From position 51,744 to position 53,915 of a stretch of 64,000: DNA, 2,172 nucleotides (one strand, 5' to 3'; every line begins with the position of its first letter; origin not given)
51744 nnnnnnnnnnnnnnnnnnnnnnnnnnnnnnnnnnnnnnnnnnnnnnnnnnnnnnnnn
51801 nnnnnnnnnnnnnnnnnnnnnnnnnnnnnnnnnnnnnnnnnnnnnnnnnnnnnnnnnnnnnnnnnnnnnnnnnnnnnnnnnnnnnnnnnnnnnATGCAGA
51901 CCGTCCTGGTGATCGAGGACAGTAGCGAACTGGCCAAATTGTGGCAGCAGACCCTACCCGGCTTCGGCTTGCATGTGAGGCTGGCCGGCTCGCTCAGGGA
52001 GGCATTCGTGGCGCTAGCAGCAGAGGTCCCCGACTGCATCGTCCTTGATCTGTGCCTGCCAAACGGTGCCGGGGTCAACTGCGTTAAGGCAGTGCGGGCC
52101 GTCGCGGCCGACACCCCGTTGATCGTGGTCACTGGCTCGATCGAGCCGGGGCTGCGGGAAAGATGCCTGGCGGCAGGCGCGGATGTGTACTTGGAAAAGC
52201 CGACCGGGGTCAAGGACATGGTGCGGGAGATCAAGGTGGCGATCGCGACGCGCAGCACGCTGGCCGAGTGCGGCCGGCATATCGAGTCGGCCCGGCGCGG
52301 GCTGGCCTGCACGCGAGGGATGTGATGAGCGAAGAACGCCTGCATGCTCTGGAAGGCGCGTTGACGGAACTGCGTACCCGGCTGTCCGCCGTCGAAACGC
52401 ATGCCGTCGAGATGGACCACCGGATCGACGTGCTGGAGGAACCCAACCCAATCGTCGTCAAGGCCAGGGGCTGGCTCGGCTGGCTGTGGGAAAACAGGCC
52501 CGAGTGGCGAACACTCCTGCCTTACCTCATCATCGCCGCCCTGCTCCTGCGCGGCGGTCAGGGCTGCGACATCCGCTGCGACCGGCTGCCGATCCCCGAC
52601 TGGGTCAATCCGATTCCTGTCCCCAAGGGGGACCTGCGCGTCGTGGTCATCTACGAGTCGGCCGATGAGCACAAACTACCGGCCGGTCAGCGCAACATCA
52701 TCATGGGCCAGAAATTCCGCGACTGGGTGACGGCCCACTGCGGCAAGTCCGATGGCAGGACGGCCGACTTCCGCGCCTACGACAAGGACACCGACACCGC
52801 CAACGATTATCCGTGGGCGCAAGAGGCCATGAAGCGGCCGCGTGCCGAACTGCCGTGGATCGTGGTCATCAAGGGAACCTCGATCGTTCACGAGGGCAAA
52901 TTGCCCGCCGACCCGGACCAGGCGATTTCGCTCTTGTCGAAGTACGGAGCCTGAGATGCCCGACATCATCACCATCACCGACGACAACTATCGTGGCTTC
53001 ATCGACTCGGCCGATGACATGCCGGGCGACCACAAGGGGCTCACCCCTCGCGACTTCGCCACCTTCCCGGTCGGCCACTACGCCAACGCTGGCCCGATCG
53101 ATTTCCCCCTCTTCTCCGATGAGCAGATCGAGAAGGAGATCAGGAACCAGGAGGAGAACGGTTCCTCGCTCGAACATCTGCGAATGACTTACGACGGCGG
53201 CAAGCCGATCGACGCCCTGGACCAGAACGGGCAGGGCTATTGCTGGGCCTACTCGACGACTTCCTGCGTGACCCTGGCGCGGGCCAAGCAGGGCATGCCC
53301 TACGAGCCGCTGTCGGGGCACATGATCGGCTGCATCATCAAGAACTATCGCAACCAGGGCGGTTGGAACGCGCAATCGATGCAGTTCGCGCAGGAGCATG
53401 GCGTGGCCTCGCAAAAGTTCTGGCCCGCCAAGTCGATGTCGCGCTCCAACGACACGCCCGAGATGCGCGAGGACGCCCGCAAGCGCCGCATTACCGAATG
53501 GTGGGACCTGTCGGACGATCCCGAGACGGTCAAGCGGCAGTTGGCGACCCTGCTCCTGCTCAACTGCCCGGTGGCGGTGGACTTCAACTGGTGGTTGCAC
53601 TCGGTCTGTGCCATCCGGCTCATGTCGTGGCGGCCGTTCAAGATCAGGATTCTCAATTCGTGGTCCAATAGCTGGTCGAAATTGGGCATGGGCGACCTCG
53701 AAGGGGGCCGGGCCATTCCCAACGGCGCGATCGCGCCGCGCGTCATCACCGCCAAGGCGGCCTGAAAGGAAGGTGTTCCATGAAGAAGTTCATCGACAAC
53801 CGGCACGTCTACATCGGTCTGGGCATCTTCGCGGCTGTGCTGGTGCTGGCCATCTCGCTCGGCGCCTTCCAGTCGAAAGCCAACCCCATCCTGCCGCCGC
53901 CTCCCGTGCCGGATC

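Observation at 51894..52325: Phage-encoded stand-alone CheY-like receiver in the late membrane-protein cluster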

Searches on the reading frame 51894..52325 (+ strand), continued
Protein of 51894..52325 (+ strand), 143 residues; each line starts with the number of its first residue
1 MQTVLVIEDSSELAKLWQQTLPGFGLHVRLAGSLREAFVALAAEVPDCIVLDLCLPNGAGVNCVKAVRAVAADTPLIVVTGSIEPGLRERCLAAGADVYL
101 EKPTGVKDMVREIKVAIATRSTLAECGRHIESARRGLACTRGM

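Call 60: fold_search(model_id=the predicted structure, library=pdb)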
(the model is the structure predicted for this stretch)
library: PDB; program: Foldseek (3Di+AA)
matches with E <= 10: 1788; with E <= 0.001: 612
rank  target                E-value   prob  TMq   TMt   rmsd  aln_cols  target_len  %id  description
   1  1zh2_B                8.5e-11  1.00  0.77  0.91   1.5       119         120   33  Crystal Structure Of The Calcium-Bound Receiver Domain Of Kdp Potassium Transport System Response Regulator KdpE (released 2005-12-13)
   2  1zh2_A                1.4e-10  1.00  0.77  0.91   1.5       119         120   33  Crystal Structure Of The Calcium-Bound Receiver Domain Of Kdp Potassium Transport System Response Regulator KdpE (released 2005-12-13)
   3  4l85_C                2.7e-10  1.00  0.75  0.89   1.9       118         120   32  Crystal structure of receiver domain of KdpE D52A mutant from E. coli (released 2014-02-19)
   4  1zh4_A                4.3e-10  1.00  0.78  0.91   1.6       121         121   33  Crystal Structure Of The Mg+2/BeF3-Bound Receiver Domain Of Kdp Potassium Transport System Response Regulator KdpE (released 2005-12-13)
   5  4kfc_A                7.7e-10  1.00  0.77  0.51   1.5       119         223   33  Crystal structure of a hyperactive mutant of response regulator KdpE complexed to its promoter DNA (released 2014-02-19)
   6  8uvx_A                9.3e-10  1.00  0.75  0.49   1.4       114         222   22  CosR DNA bound form I (released 2024-01-31)
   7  5uic_A                1.0e-09  1.00  0.73  0.86   2.2       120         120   30  Structure of the Francisella response regulator receiver domain, QseB (released 2017-08-16)
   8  1zy2_A                1.1e-09  1.00  0.76  0.77   2.6       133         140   28  Crystal structure of the phosphorylated receiver domain of the transcription regulator NtrC1 from Aquifex aeolicus (released 2005-08-16)
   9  4kfc_B                1.3e-09  1.00  0.77  0.50   1.6       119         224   33  Crystal structure of a hyperactive mutant of response regulator KdpE complexed to its promoter DNA (released 2014-02-19)
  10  3i5a                  1.3e-09  1.00  0.79  0.39   3.1       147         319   23  Crystal structure of full-length WpsR from Pseudomonas syringae (released 2009-08-18)
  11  4uhk_A                1.4e-09  1.00  0.75  0.82   2.9       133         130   30  Crystal structure of the receiver domain of CpxR from E. coli (phosphorylated) (released 2016-04-13)
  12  8fk2_A                1.5e-09  1.00  0.78  0.91   1.6       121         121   26  The N-terminal VicR from Streptococcus mutans (released 2023-10-25)
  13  3bre_B                1.6e-09  1.00  0.79  0.37   3.2       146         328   23  Crystal Structure of P.aeruginosa PA3702 (released 2008-04-01)
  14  1zes_C                1.7e-09  1.00  0.76  0.90   1.6       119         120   30  BeF3- activated PhoB receiver domain (released 2005-09-20)
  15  2pkx_A                1.7e-09  1.00  0.76  0.90   1.6       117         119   26  E.coli response regulator PhoP receiver domain (released 2007-05-22)
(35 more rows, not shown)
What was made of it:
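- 51894..52325 (+): Stand-alone receiver (143 aa): (beta-alpha)5 receiver domain at residues 1-118, continuing into an extended alpha-5 helix to residue 141. Foldseek against the KdpE receiver: TM 0.91, rmsd 1.5 (call 60).
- On Response-regulator receiver domain (Pfam PF00072, CheY-like superfamily): 612 PDB matches at E<=1e-3; all 50 best listed are receiver domains or receiver-containing proteins (call 60).
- On CheY sensu stricto (chemotaxis regulator): The top structural hits are OmpR-family receivers (call 60).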

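Call 61: fold_search(model_id=the predicted structure, library=viral)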
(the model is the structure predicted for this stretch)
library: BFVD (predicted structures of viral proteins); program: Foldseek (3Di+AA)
matches with E <= 10: 1052; with E <= 0.001: 29
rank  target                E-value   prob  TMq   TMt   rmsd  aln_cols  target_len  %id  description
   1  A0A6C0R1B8            4.0e-10  1.00  0.80  0.77   2.9       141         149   21  Hybrid sensor histidine kinase-response regulator [Alteromonas phage vB_AmeM_PT11-V22]
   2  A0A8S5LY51            6.8e-10  1.00  0.83  0.42   1.9       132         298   23  Response regulator protein [Myoviridae sp. ctrnx29]
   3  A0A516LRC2            1.3e-09  1.00  0.88  0.83   1.6       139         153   21  (no name in the UniProt tables at hand)
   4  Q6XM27                1.7e-08  1.00  0.76  0.25   1.7       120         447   23  FirrV-1-B9 [Feldmannia irregularis virus a]
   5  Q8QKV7                3.5e-08  1.00  0.67  0.14   9.0       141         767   19  histidine kinase [Ectocarpus siliculosus virus 1 (isolate New Zealand/Kaikoura/1988)]
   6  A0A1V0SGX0            4.5e-08  1.00  0.80  0.11   2.2       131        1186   19  Putative sensor histidine kinase [Hokovirus HKV1]
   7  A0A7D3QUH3            4.8e-08  1.00  0.68  0.49   2.9       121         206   21  Signal transduction response regulator protein receiver domain protein [Fadolivirus FV1/VV64]
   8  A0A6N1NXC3            9.3e-08  1.00  0.74  0.62   1.9       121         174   21  Histidine protein kinase SLN1 [Tupanvirus deep ocean]
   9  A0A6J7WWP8            9.3e-08  1.00  0.71  0.46   2.5       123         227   21  TtrR Response regulator [uncultured Caudovirales phage]
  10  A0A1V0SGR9            1.4e-07  1.00  0.72  0.83   2.2       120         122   18  Putative sensor histidine kinase [Hokovirus HKV1]
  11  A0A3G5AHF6            1.4e-07  1.00  0.78  0.15   2.8       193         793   16  histidine kinase [Sylvanvirus sp.]
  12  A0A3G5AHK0            4.1e-07  1.00  0.71  0.10   2.1       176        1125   17  Sensory box sensor histidine kinase/response regulator [Sylvanvirus sp.]
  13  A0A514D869            4.1e-07  1.00  0.64  0.17   2.2       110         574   25  (no name in the UniProt tables at hand)
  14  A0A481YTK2            4.4e-07  1.00  0.72  0.15   1.8       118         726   19  Histidine kinase [Marseillevirus LCMAC102]
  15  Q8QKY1                4.4e-07  1.00  0.72  0.24  11.1       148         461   22  EsV-1-88 [Ectocarpus siliculosus virus 1 (isolate New Zealand/Kaikoura/1988)]
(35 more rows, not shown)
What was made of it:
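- Closest known: Alteromonas phage vB_AmeM_PT11-V22 gp30. Same: Foldseek TMq to V22 gp30 is 0.80 over 141 columns (call 61).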

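Call 69: list_cluster_members(proteins=[P0001, P0148, P0271, P0273, P0288])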
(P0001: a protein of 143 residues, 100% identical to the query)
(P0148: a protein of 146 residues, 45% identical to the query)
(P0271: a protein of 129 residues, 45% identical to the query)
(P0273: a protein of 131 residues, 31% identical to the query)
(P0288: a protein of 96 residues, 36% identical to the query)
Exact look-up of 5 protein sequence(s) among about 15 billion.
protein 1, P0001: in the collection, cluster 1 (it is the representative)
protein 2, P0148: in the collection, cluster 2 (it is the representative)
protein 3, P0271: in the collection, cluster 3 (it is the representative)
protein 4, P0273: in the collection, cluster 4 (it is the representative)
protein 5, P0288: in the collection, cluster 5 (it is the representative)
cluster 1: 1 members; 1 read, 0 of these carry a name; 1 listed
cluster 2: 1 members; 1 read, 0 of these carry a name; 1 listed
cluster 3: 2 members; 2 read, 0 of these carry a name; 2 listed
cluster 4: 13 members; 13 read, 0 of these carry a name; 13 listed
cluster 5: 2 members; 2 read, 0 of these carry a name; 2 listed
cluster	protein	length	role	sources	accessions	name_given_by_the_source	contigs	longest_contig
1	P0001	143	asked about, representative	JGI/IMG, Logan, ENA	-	-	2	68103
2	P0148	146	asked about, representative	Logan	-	-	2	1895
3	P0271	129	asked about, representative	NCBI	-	-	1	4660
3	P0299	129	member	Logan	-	-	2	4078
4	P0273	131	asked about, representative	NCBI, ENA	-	-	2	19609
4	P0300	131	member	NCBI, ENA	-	-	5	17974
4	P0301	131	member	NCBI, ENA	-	-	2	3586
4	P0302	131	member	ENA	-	-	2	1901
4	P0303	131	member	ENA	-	-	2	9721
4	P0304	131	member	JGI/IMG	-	-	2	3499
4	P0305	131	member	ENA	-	-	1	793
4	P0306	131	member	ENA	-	-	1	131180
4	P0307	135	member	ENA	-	-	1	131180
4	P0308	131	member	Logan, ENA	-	-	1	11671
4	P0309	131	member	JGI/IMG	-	-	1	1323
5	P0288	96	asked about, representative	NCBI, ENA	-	-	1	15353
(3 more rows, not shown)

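Call 70: find_encoding_contigs(protein=P0271, flank=5000, max_places=2)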
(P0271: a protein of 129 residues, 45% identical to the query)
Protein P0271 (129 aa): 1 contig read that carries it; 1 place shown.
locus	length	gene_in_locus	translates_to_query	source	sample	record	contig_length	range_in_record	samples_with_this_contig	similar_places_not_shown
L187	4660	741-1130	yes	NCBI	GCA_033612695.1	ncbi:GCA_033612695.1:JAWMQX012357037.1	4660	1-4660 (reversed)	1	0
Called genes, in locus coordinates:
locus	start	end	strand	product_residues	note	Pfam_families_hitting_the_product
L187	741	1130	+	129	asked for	PF00072:Response_reg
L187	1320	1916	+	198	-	PF02371:Transposase_20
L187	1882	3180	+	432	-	PF11737:DUF3300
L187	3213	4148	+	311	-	PF11453:DUF2950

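Call 71: find_encoding_contigs(protein=P0273, flank=6000, max_places=2)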
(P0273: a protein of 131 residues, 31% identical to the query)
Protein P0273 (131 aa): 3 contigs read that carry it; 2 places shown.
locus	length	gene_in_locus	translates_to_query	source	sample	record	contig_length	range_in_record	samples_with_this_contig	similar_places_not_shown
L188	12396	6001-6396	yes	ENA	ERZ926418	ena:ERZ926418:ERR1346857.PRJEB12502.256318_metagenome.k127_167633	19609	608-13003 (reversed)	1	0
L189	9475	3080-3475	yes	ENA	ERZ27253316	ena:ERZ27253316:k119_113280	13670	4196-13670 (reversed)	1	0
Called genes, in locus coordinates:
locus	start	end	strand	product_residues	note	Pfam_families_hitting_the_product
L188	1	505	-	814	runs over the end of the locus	PF12704:MacB_PCD, PF02687:FtsX, PF12704:MacB_PCD, PF02687:FtsX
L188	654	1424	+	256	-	PF14495:Cytochrom_C550 (faint), PF00034:Cytochrom_C, PF13442:Cytochrome_CBB3, PF00034:Cytochrom_C (weak)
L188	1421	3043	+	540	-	PF01011:PQQ, PF13360:PQQ_2, PF13570:Beta-prop_ACSF4 (weak), PF07774:EMC1_C (faint), PF01011:PQQ, PF13360:PQQ_2 (weak)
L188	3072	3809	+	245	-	-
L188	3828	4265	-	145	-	PF00072:Response_reg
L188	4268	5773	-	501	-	PF00989:PAS, PF13188:PAS_8, PF08448:PAS_4, PF13426:PAS_9, PF00989:PAS, PF13426:PAS_9, PF00512:HisKA, PF02518:HATPase_c, +5 more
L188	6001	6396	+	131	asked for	PF00072:Response_reg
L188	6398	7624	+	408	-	PF00072:Response_reg, PF00512:HisKA, PF02518:HATPase_c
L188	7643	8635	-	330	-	PF01063:Aminotran_4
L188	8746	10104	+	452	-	PF00282:Pyridoxal_deC, PF00266:Aminotran_5 (faint)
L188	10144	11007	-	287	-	PF02146:SIR2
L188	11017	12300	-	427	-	-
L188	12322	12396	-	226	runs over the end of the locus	?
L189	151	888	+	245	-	-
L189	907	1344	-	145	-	PF00072:Response_reg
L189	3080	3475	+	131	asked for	PF00072:Response_reg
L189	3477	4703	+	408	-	PF00072:Response_reg, PF00512:HisKA, PF02518:HATPase_c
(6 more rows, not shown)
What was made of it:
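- The nearest cellular relatives are single-domain regulators encoded beside histidine kinases and hybrid kinases (call 71).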

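Call 72: find_related_loci(query=A4, collection=viral_contigs, flank=8000)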
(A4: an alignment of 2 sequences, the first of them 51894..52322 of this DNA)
Query A4 (143 aa) in viral_contigs; peptide patterns used: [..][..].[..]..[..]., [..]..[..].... (x = any residue, [..] = any of these).
33 stretches matched a pattern, but none encodes a relative of the query by tblastn (E <= 1e-3).

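Call 73: find_related_loci(query=A4, collection=genome_contigs, flank=8000)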
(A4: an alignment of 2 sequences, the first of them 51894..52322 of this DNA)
Query A4 (143 aa) in genome_contigs; peptide patterns used: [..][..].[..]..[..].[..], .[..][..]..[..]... (x = any residue, [..] = any of these).
600 stretches matched a pattern (row limit reached: there are more); 450 encode a relative of the query (tblastn E <= 1e-3); the best 80 are kept; 80 distinct loci.
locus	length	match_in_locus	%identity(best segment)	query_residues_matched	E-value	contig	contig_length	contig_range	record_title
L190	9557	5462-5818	34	1-117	1e-16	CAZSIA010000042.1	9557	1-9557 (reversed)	MAG TPA_asm: uncultured Anaeroplasmataceae bacterium isolate SRP315200_co1_661 genome assembly, contig: NODE_16303_lengt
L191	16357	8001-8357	36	1-121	2e-16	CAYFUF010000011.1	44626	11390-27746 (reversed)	MAG TPA_asm: uncultured Peptoniphilaceae bacterium isolate ERP107106_co1_29 genome assembly, contig: NODE_669_length_446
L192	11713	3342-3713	31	1-125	4e-16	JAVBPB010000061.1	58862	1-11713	MAG: Mobilisporobacter sp. isolate EPI_MAG_00126 c_000002732276, whole genome shotgun sequence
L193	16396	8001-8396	32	4-136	5e-16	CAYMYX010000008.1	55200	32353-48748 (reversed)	MAG TPA_asm: uncultured Peptoniphilaceae bacterium isolate SRP274231_co1_44 genome assembly, contig: NODE_254_length_552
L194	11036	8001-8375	28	1-125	3e-15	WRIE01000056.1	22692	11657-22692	MAG: Eubacteriaceae bacterium isolate Nt197P3bin28 Ga0082212_10003369, whole genome shotgun sequence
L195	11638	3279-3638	36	2-121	4e-15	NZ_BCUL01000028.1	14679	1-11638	Moraxella atlantae NBRC 14588, whole genome shotgun sequence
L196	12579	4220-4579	36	2-122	5e-15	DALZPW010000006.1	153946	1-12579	MAG TPA_asm: Moraxella sp. CTOTU47618 NODE_21_length_153946_cov_19.976106, whole genome shotgun sequence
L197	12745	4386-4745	35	2-121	6e-15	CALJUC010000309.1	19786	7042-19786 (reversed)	MAG TPA_asm: uncultured Moraxella sp. isolate SRR6231213_bin.3_CONCOCT_v1.1_MAG genome assembly, contig: ERZ650253.674,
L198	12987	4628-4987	37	2-121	6e-15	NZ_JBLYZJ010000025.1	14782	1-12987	Moraxella sp. TY6 NODE_25_length_14782_cov_230.738184, whole genome shotgun sequence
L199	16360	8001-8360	35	3-124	6e-15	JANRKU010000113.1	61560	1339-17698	MAG: bacterium isolate bins.121 k141_2563797, whole genome shotgun sequence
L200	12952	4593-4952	36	2-122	8e-15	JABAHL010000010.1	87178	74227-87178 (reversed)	Moraxella osloensis strain 8444 NODE_10_length_87178_cov_42.018974, whole genome shotgun sequence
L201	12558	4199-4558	36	2-122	8e-15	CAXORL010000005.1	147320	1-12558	Moraxella osloensis strain FFTB-42985 genome assembly, contig: FFTB_42985.1:5, whole genome shotgun sequence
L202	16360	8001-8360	36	2-122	8e-15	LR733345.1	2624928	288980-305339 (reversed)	Enhydrobacter sp. 8BJ isolate Enhydrobacter sp. 8BJ genome assembly, scaffold: ENHYD8BJ_scaffold1, whole genome shotgun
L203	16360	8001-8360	36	2-122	8e-15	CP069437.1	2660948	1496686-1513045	Moraxella osloensis strain FDAARGOS_1202 chromosome, complete genome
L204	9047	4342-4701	36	2-122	8e-15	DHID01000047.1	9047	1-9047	MAG TPA_asm: Enhydrobacter sp. UBA4755 UBA4755_contig_72, whole genome shotgun sequence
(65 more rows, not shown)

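Call 85: search_protein_families(library=phrogs, proteins=[L184:996-1325:+], max_evalue=0.01)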
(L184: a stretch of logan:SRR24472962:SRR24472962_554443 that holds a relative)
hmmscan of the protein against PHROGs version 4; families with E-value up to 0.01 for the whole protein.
L184:996-1325:+ (110 aa): 0 families

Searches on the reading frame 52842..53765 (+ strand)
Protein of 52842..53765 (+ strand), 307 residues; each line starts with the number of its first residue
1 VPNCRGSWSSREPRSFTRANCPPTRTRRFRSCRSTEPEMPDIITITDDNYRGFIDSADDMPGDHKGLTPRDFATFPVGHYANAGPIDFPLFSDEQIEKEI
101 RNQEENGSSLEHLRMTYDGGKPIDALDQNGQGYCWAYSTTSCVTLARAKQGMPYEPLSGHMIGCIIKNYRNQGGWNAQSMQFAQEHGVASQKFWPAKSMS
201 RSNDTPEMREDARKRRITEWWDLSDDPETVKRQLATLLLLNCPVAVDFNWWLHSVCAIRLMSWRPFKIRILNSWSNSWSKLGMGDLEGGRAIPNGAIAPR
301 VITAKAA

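Call 3: search_protein_families(library=pfam, proteins=[window:52842-53765:+], max_evalue=0.01)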
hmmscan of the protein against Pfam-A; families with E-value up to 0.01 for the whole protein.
window:52842-53765:+ (307 aa): 1 family
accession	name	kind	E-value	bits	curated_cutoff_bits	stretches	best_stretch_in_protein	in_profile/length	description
PF00112.29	Peptidase_C1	-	8.3e-07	29.7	20.7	1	127-250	19-143/220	Papain family cysteine protease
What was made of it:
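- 52956..53765 (+): w269: papain-family (C1) cysteine peptidase-like protein, a candidate envelope or lysis enzyme. Pfam Peptidase_C1 29.7 bits (call 3).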

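Call 9: search_protein_families(library=phrogs, proteins=[window:52956-53765:+], max_evalue=0.001)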
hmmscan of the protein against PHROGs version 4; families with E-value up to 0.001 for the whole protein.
window:52956-53765:+ (269 aa): 0 families

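Call 77: search_solved_structures(query=window:52956-53762:+, max_evalue=0.01, show_alignments=1)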
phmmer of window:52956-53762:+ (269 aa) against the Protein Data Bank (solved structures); distinct sequences matched with E-value up to 0.01: 16.
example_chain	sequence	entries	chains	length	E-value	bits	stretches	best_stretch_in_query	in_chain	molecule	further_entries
6yce_A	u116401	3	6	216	4.6e-06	29.6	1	82-162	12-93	FBSB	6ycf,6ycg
6u7d_A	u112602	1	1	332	6.2e-06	29.2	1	82-162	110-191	FBSB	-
8jcq_A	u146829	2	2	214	5.7e-05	26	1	87-159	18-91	Procerain | Procerain, Calotropain FI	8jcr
1yal_A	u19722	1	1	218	0.00011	25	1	88-161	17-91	CHYMOPAPAIN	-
1cqd_A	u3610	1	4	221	0.00059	22.7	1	81-160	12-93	PROTEIN (PROTEASE II)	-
8v57_A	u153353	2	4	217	0.00064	22.5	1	89-160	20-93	Cathepsin K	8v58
3ioq_A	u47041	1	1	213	0.00076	22.3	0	87-164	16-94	CMS1MS2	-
2bdz_A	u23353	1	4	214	0.0013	21.5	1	87-160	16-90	Mexicain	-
6bki_A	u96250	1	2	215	0.0029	20.4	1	89-159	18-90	Cathepsin K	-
5t6u_A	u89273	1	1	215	0.0033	20.2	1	89-159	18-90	Cathepsin K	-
1khp_A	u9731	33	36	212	0.0044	19.8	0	88-164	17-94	Papain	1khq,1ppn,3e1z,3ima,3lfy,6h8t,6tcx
2b1m_A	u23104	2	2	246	0.0052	19.6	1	93-163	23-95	SPE31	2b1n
1gec_E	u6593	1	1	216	0.0058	19.4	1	93-158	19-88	GLYCYL ENDOPEPTIDASE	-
6mis_A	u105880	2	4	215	0.0065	19.2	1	80-164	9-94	Ananain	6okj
6y6l_A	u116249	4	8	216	0.0066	19.2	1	80-164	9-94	Ananain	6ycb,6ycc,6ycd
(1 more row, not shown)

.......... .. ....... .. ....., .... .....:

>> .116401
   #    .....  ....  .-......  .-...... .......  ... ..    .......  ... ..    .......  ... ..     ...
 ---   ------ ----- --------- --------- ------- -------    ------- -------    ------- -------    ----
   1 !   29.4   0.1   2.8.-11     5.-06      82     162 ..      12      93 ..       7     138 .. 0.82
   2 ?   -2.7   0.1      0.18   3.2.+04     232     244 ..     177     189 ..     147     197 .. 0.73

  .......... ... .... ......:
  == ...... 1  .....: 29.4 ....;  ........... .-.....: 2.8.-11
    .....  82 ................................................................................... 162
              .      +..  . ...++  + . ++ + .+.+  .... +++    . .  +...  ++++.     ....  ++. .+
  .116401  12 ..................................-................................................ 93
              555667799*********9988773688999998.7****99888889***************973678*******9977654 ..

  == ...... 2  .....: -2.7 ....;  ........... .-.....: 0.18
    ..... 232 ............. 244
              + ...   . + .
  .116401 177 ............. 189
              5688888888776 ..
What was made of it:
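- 52956..53765 (+): PDB matches to bromelain and papain around the catalytic Cys motif GYCWAYS, with NSWSNSW aligned to NSWGARW (call 77).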
